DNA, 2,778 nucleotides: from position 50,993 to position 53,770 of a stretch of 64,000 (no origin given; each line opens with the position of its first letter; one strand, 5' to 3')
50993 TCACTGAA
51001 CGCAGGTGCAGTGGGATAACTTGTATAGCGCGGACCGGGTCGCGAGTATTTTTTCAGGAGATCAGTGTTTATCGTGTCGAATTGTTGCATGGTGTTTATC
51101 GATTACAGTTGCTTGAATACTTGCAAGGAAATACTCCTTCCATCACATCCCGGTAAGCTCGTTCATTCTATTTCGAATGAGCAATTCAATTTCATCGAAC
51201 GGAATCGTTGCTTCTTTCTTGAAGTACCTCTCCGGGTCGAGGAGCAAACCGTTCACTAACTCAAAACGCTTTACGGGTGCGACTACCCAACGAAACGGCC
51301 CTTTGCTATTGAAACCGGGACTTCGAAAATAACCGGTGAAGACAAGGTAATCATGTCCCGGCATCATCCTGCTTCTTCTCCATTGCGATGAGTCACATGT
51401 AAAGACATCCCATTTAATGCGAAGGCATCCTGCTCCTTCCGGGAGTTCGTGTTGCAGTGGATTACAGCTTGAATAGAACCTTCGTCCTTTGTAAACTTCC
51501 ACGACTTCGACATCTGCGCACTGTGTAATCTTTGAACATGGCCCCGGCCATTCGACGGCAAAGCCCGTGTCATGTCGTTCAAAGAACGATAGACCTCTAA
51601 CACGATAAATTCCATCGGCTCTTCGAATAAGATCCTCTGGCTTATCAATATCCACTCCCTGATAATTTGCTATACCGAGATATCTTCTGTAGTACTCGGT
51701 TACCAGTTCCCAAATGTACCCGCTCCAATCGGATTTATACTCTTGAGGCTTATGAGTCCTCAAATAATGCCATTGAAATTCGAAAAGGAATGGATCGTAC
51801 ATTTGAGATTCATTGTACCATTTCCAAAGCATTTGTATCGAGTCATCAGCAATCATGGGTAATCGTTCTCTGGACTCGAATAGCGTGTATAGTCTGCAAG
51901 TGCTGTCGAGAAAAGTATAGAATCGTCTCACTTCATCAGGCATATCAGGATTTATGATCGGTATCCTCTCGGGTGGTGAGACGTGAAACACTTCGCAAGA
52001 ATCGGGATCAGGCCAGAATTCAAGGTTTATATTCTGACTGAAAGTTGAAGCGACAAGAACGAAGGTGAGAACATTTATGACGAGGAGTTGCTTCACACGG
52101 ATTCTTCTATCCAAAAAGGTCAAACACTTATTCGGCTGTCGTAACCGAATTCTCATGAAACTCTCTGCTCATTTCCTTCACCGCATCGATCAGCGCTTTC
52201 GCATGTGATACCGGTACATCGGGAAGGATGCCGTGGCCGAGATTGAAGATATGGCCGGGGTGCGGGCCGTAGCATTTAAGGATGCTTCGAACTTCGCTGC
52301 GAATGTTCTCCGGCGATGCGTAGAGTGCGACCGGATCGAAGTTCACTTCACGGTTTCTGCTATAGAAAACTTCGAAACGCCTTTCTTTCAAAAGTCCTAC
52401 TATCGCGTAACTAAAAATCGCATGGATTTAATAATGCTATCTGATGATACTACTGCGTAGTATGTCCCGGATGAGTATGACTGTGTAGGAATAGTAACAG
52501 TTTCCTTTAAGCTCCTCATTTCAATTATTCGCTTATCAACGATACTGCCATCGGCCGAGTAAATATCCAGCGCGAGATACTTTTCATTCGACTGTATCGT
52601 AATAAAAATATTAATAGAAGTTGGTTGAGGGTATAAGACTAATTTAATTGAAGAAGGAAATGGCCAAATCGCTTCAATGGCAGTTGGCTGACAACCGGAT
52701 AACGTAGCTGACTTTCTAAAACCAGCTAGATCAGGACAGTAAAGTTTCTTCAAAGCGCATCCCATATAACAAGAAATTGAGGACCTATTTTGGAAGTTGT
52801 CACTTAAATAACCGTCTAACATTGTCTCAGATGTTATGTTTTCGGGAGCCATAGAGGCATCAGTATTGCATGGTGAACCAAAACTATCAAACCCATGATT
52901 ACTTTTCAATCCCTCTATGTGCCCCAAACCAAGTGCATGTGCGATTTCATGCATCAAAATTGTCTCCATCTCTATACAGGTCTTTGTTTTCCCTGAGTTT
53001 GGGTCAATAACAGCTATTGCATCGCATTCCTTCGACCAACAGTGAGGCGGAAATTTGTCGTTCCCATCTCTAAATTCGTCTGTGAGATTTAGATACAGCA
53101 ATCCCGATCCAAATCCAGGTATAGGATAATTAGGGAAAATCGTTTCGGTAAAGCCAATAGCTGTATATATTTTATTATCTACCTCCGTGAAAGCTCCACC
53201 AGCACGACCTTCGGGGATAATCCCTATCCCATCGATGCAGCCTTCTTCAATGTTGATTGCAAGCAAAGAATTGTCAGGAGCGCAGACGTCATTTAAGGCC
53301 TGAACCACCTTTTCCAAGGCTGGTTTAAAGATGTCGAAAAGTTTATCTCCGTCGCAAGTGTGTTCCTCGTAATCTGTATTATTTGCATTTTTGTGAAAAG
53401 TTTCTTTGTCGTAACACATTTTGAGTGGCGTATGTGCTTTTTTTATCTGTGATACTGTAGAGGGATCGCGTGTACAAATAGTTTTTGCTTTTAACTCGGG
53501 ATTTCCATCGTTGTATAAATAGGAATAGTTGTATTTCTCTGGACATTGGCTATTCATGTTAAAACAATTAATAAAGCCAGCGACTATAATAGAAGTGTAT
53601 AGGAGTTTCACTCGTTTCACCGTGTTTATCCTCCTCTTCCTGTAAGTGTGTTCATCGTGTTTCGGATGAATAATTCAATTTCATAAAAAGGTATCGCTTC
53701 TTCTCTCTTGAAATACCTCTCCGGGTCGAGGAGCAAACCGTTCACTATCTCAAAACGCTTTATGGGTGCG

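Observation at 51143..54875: Mosaic segmental duplication: hemE 3' end and half of a secreted Cys-rich gene duplicated around a T9SS zinc metalloprotease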

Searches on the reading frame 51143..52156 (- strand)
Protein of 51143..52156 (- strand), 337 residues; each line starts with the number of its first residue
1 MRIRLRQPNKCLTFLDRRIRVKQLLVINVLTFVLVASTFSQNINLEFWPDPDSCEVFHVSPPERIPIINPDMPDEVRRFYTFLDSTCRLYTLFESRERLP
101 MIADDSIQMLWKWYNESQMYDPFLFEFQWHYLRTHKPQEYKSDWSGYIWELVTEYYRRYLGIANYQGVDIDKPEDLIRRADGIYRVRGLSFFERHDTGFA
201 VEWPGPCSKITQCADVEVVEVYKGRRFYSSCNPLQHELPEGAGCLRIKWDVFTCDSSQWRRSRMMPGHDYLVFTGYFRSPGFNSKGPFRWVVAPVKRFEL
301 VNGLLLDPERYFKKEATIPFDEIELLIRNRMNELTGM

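Call 5: search_protein_families(library=pfam, proteins=[window:51143-52156:-], max_evalue=0.01)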
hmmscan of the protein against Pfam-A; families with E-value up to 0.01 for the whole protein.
window:51143-52156:- (337 aa): 0 families

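Call 72: search_protein_families(library=ncbifam, proteins=[window:51143-52156:-], max_evalue=0.01)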
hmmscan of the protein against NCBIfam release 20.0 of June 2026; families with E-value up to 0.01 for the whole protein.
window:51143-52156:- (337 aa): 0 families

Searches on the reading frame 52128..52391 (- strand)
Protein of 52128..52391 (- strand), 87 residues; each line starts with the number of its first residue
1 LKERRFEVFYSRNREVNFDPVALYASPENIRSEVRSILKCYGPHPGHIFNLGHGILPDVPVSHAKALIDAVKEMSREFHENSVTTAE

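Call 5: search_protein_families(library=pfam, proteins=[window:52128-52391:-], max_evalue=0.01)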
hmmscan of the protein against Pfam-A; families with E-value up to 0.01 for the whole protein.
window:52128-52391:- (87 aa): 1 family
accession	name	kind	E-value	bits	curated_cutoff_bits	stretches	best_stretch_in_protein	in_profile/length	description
PF01208.23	URO-D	-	5.9e-17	62.1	23.9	1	17-73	288-345/346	Uroporphyrinogen decarboxylase (URO-D)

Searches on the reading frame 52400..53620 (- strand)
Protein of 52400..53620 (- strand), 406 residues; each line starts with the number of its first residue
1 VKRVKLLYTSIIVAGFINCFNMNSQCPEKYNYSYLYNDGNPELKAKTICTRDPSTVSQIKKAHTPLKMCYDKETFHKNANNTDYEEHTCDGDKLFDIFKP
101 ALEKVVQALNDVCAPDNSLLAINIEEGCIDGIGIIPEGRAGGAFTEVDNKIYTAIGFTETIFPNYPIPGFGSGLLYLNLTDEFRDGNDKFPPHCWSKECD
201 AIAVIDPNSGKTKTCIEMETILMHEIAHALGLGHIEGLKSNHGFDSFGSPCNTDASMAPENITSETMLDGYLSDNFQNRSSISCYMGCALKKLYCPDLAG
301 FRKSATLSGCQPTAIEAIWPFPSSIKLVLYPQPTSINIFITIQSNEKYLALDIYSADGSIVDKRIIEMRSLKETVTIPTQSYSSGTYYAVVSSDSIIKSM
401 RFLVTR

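Call 5: search_protein_families(library=pfam, proteins=[window:52400-53620:-], max_evalue=0.01)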
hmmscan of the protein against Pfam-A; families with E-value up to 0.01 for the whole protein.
window:52400-53620:- (406 aa): 2 families
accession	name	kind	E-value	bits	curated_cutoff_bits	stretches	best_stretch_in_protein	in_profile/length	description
PF18962.6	Por_Secre_tail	-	3e-06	27.9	27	1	329-396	1-67/75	Secretion system C-terminal sorting domain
PF00413.30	Peptidase_M10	-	0.0012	19.2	24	1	213-236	103-126/159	Matrixin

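Call 9: find_encoding_contigs(protein=window:52400-53620:-, flank=10000, max_places=10)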
Protein window:52400-53620:- (406 aa): 2 contigs read that carry it; 2 places shown.
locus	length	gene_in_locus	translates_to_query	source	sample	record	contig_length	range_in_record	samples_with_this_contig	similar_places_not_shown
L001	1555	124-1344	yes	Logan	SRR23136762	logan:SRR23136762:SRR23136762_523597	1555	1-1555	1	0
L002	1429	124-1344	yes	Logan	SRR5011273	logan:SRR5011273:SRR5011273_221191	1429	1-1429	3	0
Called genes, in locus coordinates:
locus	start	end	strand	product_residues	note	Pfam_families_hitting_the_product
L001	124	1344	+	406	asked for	PF18962:Por_Secre_tail (weak)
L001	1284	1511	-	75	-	-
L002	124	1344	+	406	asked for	PF18962:Por_Secre_tail (weak)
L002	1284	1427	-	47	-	?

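Call 22: find_homologous_proteins(query=window:52400-53620:-)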
Query window:52400-53620:- (406 aa): 2 proteins with E <= 0.001 among 2227 candidates.
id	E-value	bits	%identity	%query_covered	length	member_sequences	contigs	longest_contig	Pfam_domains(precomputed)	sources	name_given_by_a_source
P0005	1.4e-264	896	100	95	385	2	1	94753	PF18962.8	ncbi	-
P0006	1.6e-115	405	49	99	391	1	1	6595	PF18962.8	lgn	-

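Call 23: find_encoding_contigs(protein=P0006, flank=10000, max_places=10)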
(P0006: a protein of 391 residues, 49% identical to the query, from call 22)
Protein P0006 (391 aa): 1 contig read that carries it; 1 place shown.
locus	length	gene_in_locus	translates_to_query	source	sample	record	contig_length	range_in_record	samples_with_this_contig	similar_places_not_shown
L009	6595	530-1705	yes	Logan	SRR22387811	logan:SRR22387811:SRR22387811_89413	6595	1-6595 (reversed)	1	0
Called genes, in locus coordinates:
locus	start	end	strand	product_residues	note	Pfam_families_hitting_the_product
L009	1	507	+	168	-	?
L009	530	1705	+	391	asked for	PF18962:Por_Secre_tail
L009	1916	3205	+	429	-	-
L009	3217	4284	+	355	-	PF02085:Cytochrom_CIII (faint), PF22113:Mtrc-MtrF_II-IV_dom (faint), PF14537:Cytochrom_c3_2 (faint), PF14522:Cytochrome_C7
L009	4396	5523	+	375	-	PF22113:Mtrc-MtrF_II-IV_dom (faint), PF09699:Paired_CXXCH_1 (faint)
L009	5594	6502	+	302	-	PF14522:Cytochrome_C7 (faint), PF14537:Cytochrom_c3_2 (faint), PF09698:GSu_C4xC__C2xCH (weak)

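Call 24: find_encoding_contigs(protein=P0005, flank=10000, max_places=10)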
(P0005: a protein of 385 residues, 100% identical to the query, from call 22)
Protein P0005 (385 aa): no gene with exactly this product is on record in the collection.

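Call 47: search_solved_structures(query=window:52400-53620:-, max_evalue=10, show_alignments=3)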
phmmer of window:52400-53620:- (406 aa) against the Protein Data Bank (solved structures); distinct sequences matched with E-value up to 10: 2.
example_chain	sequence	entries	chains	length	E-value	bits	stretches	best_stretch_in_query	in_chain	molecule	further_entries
3d73_A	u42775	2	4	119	0.68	12.4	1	255-295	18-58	Pheromone-binding protein ASP1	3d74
1vdc_A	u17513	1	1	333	1.8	11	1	164-231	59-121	NADPH DEPENDENT THIOREDOXIN REDUCTASE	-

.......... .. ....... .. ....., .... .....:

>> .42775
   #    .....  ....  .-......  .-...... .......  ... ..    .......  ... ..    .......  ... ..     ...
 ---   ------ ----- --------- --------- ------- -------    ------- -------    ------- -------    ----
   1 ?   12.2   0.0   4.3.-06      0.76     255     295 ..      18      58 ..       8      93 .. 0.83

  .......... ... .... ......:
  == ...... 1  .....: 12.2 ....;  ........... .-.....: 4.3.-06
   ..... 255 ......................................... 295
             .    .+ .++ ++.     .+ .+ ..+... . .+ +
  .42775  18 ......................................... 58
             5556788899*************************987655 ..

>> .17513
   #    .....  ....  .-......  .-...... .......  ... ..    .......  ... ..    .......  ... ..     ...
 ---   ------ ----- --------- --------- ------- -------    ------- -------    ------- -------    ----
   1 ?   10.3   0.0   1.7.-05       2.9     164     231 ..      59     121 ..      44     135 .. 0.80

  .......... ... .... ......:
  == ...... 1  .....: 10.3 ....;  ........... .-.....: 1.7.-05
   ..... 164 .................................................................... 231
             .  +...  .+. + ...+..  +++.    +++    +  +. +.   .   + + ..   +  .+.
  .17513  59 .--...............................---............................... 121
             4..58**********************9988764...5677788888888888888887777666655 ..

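Call 58: predict_structure(alignment_id=A4)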
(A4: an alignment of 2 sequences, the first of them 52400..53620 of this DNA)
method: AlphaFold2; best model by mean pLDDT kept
length: 406 residues; sequences in the alignment: 2
mean_pLDDT: 37.6   pTM: 0.31
mean pLDDT of the five models: 37.6, 37.4, 36.4, 36.4, 34.5
residues with pLDDT >= 90: 0; 70-90: 24; 50-70: 48; < 50: 334
segments of 3 or more residues with pLDDT < 50: 1-98, 108-334
pLDDT, mean of each block of 10 residues (from residue 1): 24 26 31 31 34 34 35 34 33 45 49 38 37 30 23 22 22 27 28 27 32 35 42 28 28 30 31 29 39 37 28 22 25 51 71 65 80 68 65 56 54
secondary structure, 60 per line:
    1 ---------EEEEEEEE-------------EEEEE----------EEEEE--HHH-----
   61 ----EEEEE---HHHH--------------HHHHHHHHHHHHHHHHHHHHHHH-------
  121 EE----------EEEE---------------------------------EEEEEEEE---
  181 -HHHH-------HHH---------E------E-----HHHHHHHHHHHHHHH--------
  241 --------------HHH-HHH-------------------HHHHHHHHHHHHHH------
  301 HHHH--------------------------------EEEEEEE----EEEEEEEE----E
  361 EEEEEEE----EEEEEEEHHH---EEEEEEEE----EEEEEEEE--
elements in order: E10-17 E31-35 E46-50 E65-69 H73-76 H91-113 E133-136 E170-177 H182-185 H218-232 H281-294 H301-304 E337-343 E348-355 E360-367 E372-378 E385-392 E397-404

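Call 72: search_protein_families(library=ncbifam, proteins=[window:52400-53620:-, P0006], max_evalue=0.01)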
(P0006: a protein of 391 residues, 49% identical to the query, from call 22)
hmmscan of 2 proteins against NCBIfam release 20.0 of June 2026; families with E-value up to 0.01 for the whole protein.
window:52400-53620:- (406 aa): 2 families
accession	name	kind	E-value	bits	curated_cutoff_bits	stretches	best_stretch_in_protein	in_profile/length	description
TIGR04183.1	Por_Secre_tail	domain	3.9e-06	26.8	23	1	329-404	1-71/72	T9SS type A sorting domain-containing protein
NF038113.1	T9SSA_dep_M36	equivalog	0.00048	18.4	885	1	326-403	792-867/869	T9SS-dependent M36 family metallopeptidase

P0006 (391 aa): 2 families
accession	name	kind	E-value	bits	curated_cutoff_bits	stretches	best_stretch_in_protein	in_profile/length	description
TIGR04183.1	Por_Secre_tail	domain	2.1e-06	27.6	23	1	314-389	1-71/72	T9SS type A sorting domain-containing protein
NF041905.1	MXAN_2677_2678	equivalog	0.0046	16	250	1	201-224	176-201/283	myxosortase-dependent metalloprotease, MXAN_2677/MXAN_2678 family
